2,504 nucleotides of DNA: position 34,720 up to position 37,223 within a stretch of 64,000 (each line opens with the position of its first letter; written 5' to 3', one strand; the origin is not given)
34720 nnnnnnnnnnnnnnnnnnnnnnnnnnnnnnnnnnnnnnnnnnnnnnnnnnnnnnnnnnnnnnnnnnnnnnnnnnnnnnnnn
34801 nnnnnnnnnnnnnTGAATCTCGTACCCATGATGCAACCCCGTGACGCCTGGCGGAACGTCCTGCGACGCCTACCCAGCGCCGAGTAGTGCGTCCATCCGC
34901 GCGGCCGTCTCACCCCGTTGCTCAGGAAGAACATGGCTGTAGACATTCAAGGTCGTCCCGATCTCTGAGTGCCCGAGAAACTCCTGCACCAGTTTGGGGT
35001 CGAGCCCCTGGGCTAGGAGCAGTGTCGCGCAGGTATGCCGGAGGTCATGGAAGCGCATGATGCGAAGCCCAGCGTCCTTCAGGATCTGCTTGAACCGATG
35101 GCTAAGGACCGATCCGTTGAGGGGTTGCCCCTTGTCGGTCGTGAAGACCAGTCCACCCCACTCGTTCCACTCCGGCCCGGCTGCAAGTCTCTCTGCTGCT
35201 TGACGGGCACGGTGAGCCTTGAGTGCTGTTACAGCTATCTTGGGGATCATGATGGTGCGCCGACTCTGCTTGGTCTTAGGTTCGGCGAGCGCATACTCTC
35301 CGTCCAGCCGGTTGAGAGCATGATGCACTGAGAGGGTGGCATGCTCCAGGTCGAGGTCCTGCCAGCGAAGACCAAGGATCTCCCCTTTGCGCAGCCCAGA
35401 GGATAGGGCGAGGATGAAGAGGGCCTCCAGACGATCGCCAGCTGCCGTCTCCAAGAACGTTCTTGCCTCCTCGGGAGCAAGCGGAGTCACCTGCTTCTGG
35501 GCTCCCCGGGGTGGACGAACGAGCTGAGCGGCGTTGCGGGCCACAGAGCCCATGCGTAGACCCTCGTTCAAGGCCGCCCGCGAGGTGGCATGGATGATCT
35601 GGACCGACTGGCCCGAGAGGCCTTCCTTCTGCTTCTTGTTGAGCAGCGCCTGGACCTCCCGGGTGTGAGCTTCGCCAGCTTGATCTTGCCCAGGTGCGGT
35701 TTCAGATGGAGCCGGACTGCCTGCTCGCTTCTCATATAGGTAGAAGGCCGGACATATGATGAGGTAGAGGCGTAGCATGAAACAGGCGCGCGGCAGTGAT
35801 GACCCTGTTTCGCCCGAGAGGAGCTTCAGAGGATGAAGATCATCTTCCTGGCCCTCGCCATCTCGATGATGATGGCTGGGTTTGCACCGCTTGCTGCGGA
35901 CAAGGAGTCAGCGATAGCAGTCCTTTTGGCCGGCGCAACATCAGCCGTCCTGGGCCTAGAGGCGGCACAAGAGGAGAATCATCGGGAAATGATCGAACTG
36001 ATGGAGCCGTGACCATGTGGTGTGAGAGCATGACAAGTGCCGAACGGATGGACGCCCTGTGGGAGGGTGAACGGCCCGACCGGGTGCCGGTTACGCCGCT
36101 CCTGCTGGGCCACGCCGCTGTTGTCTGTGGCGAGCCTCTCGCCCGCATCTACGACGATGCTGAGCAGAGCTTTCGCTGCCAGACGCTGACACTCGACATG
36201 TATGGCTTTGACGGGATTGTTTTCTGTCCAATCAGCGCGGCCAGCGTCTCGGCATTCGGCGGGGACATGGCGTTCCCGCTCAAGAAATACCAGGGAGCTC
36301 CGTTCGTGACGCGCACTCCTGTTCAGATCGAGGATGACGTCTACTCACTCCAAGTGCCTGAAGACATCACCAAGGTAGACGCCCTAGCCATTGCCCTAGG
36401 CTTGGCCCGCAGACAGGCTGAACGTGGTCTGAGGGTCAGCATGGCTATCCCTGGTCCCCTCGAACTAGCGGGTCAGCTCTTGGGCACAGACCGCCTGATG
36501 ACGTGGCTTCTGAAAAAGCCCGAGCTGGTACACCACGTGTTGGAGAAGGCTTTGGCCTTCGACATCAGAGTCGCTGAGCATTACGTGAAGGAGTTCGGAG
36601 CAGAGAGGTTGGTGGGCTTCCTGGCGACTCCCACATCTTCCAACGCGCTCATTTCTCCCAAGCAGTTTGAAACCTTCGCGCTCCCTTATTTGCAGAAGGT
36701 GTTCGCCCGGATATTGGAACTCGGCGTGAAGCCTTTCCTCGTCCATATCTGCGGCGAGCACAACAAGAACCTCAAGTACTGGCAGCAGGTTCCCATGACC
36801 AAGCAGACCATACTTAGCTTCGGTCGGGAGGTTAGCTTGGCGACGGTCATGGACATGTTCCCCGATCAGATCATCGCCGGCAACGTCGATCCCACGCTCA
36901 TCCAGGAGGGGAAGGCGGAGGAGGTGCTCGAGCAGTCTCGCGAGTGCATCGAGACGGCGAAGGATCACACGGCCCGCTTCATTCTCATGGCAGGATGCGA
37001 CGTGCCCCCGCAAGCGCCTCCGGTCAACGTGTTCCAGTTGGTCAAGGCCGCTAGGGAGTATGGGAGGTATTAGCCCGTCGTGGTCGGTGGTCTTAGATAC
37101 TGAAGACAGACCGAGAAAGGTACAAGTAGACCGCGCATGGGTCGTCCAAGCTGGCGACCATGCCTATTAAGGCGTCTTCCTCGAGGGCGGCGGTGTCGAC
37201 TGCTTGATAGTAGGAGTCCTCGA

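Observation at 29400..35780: Lower-GC genomic island: IS21, an IS3 remnant, and a 5'-truncated integrase fused to the regulon motif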

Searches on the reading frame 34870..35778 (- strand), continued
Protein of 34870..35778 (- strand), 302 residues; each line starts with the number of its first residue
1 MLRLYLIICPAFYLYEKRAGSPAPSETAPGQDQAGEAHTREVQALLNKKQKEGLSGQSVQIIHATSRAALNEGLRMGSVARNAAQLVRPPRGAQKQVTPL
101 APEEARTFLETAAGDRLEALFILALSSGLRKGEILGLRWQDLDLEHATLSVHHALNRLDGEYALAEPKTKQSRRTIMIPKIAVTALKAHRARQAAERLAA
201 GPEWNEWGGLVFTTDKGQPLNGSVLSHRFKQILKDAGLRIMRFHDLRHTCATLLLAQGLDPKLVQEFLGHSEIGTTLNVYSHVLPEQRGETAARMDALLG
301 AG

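Call 70: search_protein_families(library=ncbifam, proteins=[P0121], max_evalue=0.001)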
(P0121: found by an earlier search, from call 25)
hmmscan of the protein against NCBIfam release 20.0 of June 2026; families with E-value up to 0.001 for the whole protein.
P0121 (378 aa): 10 families
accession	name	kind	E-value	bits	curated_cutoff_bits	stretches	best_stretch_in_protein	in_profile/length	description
TIGR02224.1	recomb_XerC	equivalog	8.8e-30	104.1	335.15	1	90-360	21-278/295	tyrosine recombinase XerC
TIGR02225.1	recomb_XerD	equivalog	9.2e-26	90.8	329.6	1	90-363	21-278/290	site-specific tyrosine recombinase XerD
NF040815.2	recomb_XerA_Arch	equivalog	1.8e-25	90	220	1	111-361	36-256/263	site-specific tyrosine recombinase/integron integrase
NF001399.0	PRK00283.1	subfamily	5.7e-23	81.6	279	1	76-363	17-287/300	tyrosine recombinase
TIGR02249.1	integrase_gron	subfamily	6.2e-16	58.6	265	1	297-368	238-309/315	integron integrase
NF011946.0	PRK15417.1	equivalog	1.3e-12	47.5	435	1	302-374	258-330/337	integron integrase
NF002331.0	PRK01287.1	subfamily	2.9e-11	43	371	1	185-359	156-312/365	site-specific tyrosine recombinase XerC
NF003462.0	PRK05084.1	equivalog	1.5e-10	40.3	267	1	317-371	303-356/360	tyrosine recombinase XerS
NF007371.0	PRK09871.1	subfamily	1.2e-09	38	222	1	187-353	22-169/198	tyrosine-type DNA invertase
NF007370.0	PRK09870.1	subfamily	8.1e-09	35.4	221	1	192-353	33-174/200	tyrosine-type DNA invertase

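Call 77: find_encoding_contigs(protein=P0002, flank=10000, max_places=2)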
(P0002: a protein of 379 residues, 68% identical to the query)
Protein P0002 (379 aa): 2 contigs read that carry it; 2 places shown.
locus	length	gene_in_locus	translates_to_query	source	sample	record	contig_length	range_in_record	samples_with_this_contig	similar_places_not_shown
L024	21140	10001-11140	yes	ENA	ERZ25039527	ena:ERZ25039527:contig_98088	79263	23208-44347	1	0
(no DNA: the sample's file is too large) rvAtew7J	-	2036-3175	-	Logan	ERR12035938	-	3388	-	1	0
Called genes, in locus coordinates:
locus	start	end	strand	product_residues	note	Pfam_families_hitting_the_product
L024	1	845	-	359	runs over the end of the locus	PF04545:Sigma70_r4 (weak), PF08281:Sigma70_r4_2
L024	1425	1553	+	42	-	-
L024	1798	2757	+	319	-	-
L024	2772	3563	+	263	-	PF12773:DZR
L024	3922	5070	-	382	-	-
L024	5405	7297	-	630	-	PF13148:DUF3987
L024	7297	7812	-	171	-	-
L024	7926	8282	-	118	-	-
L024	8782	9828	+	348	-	-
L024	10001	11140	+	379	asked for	PF14659:Phage_int_SAM_3, PF00589:Phage_integrase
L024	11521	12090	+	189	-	-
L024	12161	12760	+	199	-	PF00881:Nitroreductase, PF14512:TM1586_NiRdase (faint)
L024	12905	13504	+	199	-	PF13548:DUF4126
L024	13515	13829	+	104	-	PF00708:Acylphosphatase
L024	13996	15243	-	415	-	PF00089:Trypsin, PF13365:Trypsin_2, PF00595:PDZ, PF13180:PDZ_2, PF17820:PDZ_6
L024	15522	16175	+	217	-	PF00072:Response_reg, PF00486:Trans_reg_C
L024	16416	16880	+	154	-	PF00672:HAMP, PF00512:HisKA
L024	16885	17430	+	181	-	PF02518:HATPase_c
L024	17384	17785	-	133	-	PF00395:SLH (faint)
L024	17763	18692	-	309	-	PF01522:Polysacc_deac_1, PF00395:SLH (weak)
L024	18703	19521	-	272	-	PF02673:BacA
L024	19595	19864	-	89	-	PF02632:BioY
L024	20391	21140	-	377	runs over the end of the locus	PF08279:HTH_11, PF03099:BPL_LplA_LipB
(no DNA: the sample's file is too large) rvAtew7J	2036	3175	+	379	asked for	PF14659:Phage_int_SAM_3, PF00589:Phage_integrase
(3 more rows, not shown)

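Call 90: find_encoding_contigs(protein=P0006, flank=6000, max_places=2)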
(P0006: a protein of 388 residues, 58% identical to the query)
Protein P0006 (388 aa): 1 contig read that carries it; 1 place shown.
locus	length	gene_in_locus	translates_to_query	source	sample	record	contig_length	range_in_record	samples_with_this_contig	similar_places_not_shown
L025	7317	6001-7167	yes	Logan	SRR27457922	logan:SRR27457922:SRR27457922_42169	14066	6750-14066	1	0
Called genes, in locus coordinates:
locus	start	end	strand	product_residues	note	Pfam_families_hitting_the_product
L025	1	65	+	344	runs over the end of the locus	-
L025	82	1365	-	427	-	-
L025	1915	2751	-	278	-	-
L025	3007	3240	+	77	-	PF12728:HTH_17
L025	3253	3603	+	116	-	-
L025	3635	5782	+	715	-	PF01807:Zn_ribbon_DnaG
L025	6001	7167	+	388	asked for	PF14659:Phage_int_SAM_3, PF00589:Phage_integrase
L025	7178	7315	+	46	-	?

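Call 91: find_encoding_contigs(protein=P0005, flank=6000, max_places=2)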
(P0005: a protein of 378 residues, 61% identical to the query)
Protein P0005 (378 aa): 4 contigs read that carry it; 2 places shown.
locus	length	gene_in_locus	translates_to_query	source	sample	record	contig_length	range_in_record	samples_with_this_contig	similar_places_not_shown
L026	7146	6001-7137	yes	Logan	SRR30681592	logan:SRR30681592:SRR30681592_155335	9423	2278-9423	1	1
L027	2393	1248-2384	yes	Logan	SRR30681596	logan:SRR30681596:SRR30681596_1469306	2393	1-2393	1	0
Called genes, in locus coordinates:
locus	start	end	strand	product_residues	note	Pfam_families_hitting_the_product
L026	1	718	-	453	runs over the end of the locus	PF06779:MFS_4, PF07690:MFS_1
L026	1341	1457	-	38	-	-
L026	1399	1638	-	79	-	-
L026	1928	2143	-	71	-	-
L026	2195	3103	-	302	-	PF13481:AAA_25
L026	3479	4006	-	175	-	PF09250:Prim-Pol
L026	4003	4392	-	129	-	-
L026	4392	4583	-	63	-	PF12728:HTH_17 (weak)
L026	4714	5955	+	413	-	-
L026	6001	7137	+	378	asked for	PF14659:Phage_int_SAM_3, PF00589:Phage_integrase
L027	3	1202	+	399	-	?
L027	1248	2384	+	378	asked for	PF14659:Phage_int_SAM_3, PF00589:Phage_integrase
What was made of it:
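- Three contigs break within 150 nt after int (calls 90, 91).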

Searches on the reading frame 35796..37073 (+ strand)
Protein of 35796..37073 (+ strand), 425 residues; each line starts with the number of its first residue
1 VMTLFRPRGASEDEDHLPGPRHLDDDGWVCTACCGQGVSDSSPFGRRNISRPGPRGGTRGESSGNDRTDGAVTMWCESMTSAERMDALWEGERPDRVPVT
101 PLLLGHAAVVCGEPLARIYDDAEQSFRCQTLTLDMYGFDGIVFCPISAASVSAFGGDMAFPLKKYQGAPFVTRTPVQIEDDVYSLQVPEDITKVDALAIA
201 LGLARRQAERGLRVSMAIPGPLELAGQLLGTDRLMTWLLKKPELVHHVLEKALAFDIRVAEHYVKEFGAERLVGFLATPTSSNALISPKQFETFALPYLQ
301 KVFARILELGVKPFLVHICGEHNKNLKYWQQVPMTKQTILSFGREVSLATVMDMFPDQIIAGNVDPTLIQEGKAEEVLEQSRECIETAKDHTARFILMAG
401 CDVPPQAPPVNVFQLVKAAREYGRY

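Call 8: search_protein_families(library=pfam, proteins=[window:35796-37073:+], max_evalue=0.01)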
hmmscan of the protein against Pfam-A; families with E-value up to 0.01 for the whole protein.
window:35796-37073:+ (425 aa): 1 family
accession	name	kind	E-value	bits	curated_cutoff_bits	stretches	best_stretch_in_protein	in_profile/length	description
PF01208.23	URO-D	-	5.2e-52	177.4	23.9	1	81-422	2-346/346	Uroporphyrinogen decarboxylase (URO-D)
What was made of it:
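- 35833..37073 (+): Operon left behind the half promoter: a 59-aa ORF with a hydrophobic N-terminus (35833-36012) and an MtaA/CmuA-like URO-D family gene (36015-37073). PF01208 has E 5e-52 (call 8).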

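Call 25: list_cluster_members(proteins=[P0001, window:35796-37073:+, window:32861-33649:+, window:33834-34253:+, window:31680-32438:+, window:26980-28842:+])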
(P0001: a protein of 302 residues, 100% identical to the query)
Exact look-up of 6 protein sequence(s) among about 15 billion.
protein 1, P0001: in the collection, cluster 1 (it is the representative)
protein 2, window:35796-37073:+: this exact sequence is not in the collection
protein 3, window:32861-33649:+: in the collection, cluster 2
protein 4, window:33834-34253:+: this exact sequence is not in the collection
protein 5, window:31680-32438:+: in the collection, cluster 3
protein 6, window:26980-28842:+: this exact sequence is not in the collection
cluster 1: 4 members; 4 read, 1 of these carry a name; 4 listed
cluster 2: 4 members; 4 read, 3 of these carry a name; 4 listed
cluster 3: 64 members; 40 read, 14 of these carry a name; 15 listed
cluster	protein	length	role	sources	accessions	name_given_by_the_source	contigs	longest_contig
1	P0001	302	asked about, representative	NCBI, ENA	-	-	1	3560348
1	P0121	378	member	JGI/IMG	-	integrase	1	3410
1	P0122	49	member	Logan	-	-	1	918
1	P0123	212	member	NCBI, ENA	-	-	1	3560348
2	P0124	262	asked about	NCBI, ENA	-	-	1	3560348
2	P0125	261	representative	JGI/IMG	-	hypothetical protein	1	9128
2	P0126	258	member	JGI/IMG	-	hypothetical protein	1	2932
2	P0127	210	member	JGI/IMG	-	hypothetical protein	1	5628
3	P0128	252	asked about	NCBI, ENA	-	-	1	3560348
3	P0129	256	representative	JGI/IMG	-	DNA replication protein DnaC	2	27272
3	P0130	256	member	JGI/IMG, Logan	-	DNA replication protein DnaC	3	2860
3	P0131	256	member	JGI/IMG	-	DNA replication protein DnaC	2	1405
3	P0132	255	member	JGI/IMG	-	DNA replication protein DnaC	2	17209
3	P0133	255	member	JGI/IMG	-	DNA replication protein DnaC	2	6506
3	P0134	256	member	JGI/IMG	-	DNA replication protein DnaC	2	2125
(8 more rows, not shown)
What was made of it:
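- Closest known: IS21 family insertion sequences. Different: IstB has 64 cluster members at >=90% identity, mostly from metagenomes (call 25).
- The genome holds another partial copy of the integrase, P0123 (call 25).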

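Call 36: find_related_loci(query=window:36015-37070:+, collection=genome_contigs, flank=10000)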
Query window:36015-37070:+ (352 aa) in genome_contigs; peptide patterns used: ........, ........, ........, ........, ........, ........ (x = any residue, [..] = any of these).
334 stretches matched a pattern; 6 encode a relative of the query (tblastn E <= 1e-3); 6 distinct loci.
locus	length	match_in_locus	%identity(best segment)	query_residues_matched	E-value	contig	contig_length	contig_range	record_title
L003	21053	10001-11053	70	2-352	1e-171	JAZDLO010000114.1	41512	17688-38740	MAG: bacterium isolate MEGAHIT-group-0.602 k141_10895505, whole genome shotgun sequence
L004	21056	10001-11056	66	1-352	3e-162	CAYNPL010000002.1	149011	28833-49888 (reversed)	MAG TPA_asm: uncultured Gaiellales bacterium isolate binchicken_co274_173 genome assembly, contig: NODE_199_length_14901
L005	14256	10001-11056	66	1-352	1e-160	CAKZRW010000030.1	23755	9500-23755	MAG TPA_asm: uncultured actinobacterium isolate SRR5214706_bin.117_CONCOCT_v1.1_MAG genome assembly, contig: ERZ1744544.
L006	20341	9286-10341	62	1-352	8e-154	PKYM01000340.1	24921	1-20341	MAG: Actinomycetota bacterium isolate palsa_645 73.20120500_P19.15_contig_3248, whole genome shotgun sequence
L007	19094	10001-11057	66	1-352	5e-148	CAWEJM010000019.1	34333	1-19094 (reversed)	MAG: uncultured Actinomycetes bacterium isolate MFD05942.bin.2.29 genome assembly, contig: contig_56524, whole genome sh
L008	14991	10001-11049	57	1-350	1e-126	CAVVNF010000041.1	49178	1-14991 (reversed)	MAG: uncultured Thermoleophilia bacterium isolate MFD03726.bin.2.78 genome assembly, contig: contig_98827, whole genome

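Call 38: find_related_loci(query=window:36015-37070:+, collection=metagenome_contigs, flank=10000)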
Query window:36015-37070:+ (352 aa) in metagenome_contigs; peptide patterns used: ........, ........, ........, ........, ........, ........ (x = any residue, [..] = any of these).
261 stretches matched a pattern; 8 encode a relative of the query (tblastn E <= 1e-3); 8 distinct loci.
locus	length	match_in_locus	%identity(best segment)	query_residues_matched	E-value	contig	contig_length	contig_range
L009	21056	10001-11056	69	1-352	2e-170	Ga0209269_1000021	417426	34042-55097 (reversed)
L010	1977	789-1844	68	1-352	0e+0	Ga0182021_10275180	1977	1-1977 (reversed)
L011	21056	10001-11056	67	1-352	8e-167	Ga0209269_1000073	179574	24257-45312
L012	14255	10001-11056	66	1-352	8e-161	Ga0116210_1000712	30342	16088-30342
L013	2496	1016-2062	66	4-352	1e-170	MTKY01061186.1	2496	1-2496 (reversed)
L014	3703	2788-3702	54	1-305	1e-112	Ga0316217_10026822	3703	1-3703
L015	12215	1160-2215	56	1-352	2e-137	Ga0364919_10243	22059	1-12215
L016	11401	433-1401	25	5-348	2e-8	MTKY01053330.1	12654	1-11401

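Call 41: list_cluster_members(proteins=[window:36015-37073:+, window:36030-37073:+, window:35833-36012:+, window:33849-34253:+, window:28839-29381:+, window:26983-28842:+, window:34553-34813:+, window:34340-34483:+, window:36009-37073:+, window:28902-29381:+])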
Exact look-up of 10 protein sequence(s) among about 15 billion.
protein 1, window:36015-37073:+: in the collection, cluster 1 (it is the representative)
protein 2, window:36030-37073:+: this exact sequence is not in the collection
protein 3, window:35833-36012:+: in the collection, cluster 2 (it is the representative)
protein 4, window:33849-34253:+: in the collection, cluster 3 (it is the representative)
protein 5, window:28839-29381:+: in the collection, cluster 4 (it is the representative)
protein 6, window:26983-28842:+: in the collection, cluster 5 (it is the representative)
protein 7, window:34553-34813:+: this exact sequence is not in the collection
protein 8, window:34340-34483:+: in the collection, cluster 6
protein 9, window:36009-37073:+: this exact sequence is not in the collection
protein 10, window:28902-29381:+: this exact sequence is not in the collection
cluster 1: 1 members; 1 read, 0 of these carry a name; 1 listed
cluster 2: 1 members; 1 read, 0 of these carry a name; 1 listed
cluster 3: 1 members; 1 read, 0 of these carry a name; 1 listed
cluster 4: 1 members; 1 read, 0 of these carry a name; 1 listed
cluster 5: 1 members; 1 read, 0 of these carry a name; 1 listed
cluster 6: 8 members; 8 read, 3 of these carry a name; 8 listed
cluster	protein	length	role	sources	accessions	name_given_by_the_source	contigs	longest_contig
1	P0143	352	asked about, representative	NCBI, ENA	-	-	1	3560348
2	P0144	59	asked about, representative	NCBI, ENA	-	-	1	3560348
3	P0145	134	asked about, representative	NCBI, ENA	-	-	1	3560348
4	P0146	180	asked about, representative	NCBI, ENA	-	-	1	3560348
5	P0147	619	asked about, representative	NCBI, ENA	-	-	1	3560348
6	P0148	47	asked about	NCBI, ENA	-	-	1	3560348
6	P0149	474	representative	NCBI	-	-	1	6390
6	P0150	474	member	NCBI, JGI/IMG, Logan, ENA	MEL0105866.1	MAG: sigma-54 dependent transcriptional regulator [Rhodospirillaceae bacterium] | two-component system nitrogen regulation response regulator NtrX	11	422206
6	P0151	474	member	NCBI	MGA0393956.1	MAG: sigma-54-dependent transcriptional regulator [Rhodospirillales bacterium]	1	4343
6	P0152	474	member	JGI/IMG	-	two-component system nitrogen regulation response regulator NtrX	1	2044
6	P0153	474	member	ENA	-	-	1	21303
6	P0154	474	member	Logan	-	-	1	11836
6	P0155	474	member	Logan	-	-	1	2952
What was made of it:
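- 35833..37073 (+): Both proteins are annotated in the source genome, as exact sequences in the collection (call 41).
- Tried and rejected: Exact-cluster look-ups showed that the flanking genes are singletons (call 41).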

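Call 50: search_protein_families(library=pfam, proteins=[L017:5027-5320:+, L001:433-1476:+, L001:16-333:-], max_evalue=0.01)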
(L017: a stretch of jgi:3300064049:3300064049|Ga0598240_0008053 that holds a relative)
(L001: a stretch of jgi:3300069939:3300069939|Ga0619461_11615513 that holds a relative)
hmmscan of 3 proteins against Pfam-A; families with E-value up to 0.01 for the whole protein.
L017:5027-5320:+ (97 aa): 0 families

L001:433-1476:+ (347 aa): 0 families

L001:16-333:- (105 aa): 1 family
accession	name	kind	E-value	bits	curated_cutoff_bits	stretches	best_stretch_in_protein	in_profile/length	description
PF12728.13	HTH_17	-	1.6e-09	38.3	27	1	50-97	1-48/51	Helix-turn-helix domain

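Call 70: search_protein_families(library=ncbifam, proteins=[P0121, window:36015-37073:+], max_evalue=0.001)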
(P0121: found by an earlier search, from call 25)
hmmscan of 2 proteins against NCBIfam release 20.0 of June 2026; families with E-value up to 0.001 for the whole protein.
P0121 (378 aa): 10 families
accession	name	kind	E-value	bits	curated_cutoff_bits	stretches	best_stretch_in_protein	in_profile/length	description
TIGR02224.1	recomb_XerC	equivalog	8.8e-30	104.1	335.15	1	90-360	21-278/295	tyrosine recombinase XerC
TIGR02225.1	recomb_XerD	equivalog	9.2e-26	90.8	329.6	1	90-363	21-278/290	site-specific tyrosine recombinase XerD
NF040815.2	recomb_XerA_Arch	equivalog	1.8e-25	90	220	1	111-361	36-256/263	site-specific tyrosine recombinase/integron integrase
NF001399.0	PRK00283.1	subfamily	5.7e-23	81.6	279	1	76-363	17-287/300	tyrosine recombinase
TIGR02249.1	integrase_gron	subfamily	6.2e-16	58.6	265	1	297-368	238-309/315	integron integrase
NF011946.0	PRK15417.1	equivalog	1.3e-12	47.5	435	1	302-374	258-330/337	integron integrase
NF002331.0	PRK01287.1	subfamily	2.9e-11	43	371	1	185-359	156-312/365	site-specific tyrosine recombinase XerC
NF003462.0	PRK05084.1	equivalog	1.5e-10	40.3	267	1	317-371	303-356/360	tyrosine recombinase XerS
NF007371.0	PRK09871.1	subfamily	1.2e-09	38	222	1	187-353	22-169/198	tyrosine-type DNA invertase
NF007370.0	PRK09870.1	subfamily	8.1e-09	35.4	221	1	192-353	33-174/200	tyrosine-type DNA invertase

window:36015-37073:+ (352 aa): 5 families
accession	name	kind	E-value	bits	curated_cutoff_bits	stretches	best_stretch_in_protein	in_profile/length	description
TIGR01463.1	mtaA_cmuA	subfamily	3.4e-35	121.9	235.4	1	5-349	2-338/340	MtaA/CmuA family methyltransferase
NF004889.0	PRK06252.1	subfamily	5e-34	117.8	244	1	6-350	4-337/340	methylcobalamin:coenzyme M methyltransferase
NF040654.1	MtaA_Meth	equivalog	3.7e-25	88.6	400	1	80-349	78-335/337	methylcobamide:CoM methyltransferase MtaA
NF041608.1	methylcob_mtaseMtbA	equivalog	9.1e-23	80.9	600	1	44-349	45-337/339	methylcobamide:CoM methyltransferase MtbA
TIGR01464.1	hemE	equivalog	8.8e-12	44.7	302.95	1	161-347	160-337/338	uroporphyrinogen decarboxylase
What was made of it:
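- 35833..37073 (+): TIGR01463 scores below its cut-off (call 70).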
